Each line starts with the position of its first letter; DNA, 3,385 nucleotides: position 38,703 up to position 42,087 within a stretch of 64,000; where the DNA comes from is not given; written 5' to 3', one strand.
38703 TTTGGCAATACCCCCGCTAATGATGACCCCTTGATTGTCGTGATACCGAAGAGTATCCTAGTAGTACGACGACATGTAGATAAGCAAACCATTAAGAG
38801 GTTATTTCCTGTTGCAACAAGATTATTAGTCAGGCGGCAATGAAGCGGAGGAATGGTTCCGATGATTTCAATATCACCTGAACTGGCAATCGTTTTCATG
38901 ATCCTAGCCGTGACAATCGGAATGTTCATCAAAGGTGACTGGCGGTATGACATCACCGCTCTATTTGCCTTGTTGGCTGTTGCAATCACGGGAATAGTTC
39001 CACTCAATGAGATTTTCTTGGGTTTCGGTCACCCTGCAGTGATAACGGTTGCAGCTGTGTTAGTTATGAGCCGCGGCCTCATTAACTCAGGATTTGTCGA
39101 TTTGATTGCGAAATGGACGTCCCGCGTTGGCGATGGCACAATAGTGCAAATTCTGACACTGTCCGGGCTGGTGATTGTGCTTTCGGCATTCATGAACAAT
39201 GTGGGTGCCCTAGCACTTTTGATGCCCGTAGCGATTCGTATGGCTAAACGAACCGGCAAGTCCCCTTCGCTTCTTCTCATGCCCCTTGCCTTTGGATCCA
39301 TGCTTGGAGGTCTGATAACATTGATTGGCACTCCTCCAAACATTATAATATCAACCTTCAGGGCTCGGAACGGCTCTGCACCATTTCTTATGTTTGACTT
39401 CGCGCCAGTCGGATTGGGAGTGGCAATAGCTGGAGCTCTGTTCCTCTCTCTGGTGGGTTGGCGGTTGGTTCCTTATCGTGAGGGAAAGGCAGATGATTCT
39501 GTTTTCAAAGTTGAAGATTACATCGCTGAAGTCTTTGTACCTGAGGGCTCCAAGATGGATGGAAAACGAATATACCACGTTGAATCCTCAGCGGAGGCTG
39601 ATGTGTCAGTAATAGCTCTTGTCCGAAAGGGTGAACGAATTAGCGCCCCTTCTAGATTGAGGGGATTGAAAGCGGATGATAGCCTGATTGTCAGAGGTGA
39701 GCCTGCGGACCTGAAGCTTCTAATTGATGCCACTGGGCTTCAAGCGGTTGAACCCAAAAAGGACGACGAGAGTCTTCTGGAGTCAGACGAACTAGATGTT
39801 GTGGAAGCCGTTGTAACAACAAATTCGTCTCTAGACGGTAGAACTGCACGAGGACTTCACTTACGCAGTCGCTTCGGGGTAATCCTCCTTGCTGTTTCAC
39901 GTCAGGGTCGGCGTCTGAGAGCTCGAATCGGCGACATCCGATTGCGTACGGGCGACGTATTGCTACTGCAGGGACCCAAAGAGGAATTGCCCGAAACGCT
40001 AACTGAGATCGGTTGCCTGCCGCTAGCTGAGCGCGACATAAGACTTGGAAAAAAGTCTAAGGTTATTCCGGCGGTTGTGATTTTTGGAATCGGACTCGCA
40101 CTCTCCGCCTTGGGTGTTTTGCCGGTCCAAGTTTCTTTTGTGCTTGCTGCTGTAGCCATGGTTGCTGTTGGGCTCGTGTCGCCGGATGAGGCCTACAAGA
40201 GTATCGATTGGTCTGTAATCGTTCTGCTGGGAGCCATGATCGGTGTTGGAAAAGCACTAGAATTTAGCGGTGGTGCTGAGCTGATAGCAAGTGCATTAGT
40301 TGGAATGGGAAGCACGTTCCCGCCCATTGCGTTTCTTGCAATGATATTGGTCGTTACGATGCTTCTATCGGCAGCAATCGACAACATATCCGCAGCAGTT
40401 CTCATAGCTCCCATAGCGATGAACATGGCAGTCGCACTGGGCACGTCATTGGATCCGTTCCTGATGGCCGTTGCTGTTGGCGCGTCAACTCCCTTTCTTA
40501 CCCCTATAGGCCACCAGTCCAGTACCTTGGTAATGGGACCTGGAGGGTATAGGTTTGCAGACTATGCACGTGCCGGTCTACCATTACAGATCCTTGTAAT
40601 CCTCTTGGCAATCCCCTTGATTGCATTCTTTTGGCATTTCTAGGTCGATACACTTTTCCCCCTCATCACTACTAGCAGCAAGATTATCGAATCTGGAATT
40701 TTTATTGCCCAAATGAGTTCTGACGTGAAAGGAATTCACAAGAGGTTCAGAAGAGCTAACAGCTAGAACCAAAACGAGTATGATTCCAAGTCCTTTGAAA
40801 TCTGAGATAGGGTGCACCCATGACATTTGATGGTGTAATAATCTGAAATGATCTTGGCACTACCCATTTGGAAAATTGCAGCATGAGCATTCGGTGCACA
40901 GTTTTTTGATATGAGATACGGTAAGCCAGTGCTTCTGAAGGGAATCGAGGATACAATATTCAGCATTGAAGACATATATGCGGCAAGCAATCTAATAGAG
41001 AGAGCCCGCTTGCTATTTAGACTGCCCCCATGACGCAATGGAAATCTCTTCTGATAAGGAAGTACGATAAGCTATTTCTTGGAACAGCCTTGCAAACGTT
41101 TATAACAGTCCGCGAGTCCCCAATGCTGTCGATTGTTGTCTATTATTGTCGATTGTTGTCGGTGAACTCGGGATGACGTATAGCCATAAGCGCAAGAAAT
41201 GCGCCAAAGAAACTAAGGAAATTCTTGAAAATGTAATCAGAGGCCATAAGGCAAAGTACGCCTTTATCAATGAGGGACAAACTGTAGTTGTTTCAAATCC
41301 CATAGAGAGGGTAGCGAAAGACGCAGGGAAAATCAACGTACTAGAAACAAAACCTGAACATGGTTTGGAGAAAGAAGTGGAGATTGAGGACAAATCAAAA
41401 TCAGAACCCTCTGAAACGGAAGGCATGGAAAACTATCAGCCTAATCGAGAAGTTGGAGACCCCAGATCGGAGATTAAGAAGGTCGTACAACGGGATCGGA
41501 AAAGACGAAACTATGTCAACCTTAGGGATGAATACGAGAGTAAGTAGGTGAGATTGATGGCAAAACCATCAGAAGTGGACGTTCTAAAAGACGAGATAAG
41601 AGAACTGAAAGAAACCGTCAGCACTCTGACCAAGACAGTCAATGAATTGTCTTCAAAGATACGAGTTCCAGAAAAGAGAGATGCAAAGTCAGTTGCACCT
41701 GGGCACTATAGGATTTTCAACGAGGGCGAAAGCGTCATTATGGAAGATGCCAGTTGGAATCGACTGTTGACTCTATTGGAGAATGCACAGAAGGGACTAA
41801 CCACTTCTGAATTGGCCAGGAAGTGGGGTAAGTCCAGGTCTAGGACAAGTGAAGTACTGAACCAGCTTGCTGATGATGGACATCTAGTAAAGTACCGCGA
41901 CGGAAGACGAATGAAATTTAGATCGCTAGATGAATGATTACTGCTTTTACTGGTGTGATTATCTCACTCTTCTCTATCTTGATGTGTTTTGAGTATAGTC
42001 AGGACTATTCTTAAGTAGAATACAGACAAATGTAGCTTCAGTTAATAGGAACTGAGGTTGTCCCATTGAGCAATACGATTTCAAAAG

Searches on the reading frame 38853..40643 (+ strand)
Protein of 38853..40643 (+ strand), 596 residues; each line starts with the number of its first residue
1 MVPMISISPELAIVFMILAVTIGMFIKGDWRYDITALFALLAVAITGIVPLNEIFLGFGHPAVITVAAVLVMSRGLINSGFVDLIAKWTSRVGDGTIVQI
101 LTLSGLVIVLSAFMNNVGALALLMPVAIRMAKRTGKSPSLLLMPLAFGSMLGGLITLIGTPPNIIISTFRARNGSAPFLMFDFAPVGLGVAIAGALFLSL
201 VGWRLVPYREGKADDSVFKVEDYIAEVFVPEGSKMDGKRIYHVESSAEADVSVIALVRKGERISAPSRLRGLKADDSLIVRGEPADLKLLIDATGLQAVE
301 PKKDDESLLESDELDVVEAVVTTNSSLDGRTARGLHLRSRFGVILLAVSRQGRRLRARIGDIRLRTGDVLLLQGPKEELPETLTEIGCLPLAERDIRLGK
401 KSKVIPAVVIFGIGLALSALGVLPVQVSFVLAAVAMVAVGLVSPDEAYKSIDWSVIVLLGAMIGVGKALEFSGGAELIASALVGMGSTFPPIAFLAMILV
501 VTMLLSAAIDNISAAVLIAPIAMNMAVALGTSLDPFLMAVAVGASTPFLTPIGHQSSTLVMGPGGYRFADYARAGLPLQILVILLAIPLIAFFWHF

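Call 54: search_protein_families(library=pfam, proteins=[window:38853-40643:+], max_evalue=0.0001)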
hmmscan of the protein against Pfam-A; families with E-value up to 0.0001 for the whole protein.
window:38853-40643:+ (596 aa): 3 families
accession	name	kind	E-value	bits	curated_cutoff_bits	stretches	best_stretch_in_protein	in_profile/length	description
PF03600.22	CitMHS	-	2.2e-82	277.3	31.9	1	25-543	4-336/336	Citrate transporter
PF02080.26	TrkA_C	-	7.3e-22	77.5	27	2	316-383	1-67/71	TrkA-C domain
PF00939.25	Na_sulph_symp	-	1.2e-16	61.3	27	2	427-595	296-467/472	Sodium:sulfate symporter transmembrane region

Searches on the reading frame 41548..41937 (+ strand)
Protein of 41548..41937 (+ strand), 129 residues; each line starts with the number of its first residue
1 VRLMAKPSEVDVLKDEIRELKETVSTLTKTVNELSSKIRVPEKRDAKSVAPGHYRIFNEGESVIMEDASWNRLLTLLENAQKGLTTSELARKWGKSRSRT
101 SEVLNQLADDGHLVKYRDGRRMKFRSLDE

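Call 55: search_protein_families(library=pfam, proteins=[window:41548-41937:+], max_evalue=0.0001)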
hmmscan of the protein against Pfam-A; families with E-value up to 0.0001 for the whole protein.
window:41548-41937:+ (129 aa): 3 families
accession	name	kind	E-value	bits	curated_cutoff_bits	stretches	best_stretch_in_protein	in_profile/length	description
PF12802.13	MarR_2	-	3e-07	30.9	27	1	72-119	9-56/61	MarR family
PF01978.25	TrmB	-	2.8e-06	27.5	25.6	1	74-127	15-65/68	Sugar-specific transcriptional regulator TrmB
PF24034.1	DUF7343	-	1.4e-05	25.3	27.6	1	74-120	9-55/62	Domain of unknown function (DUF7343)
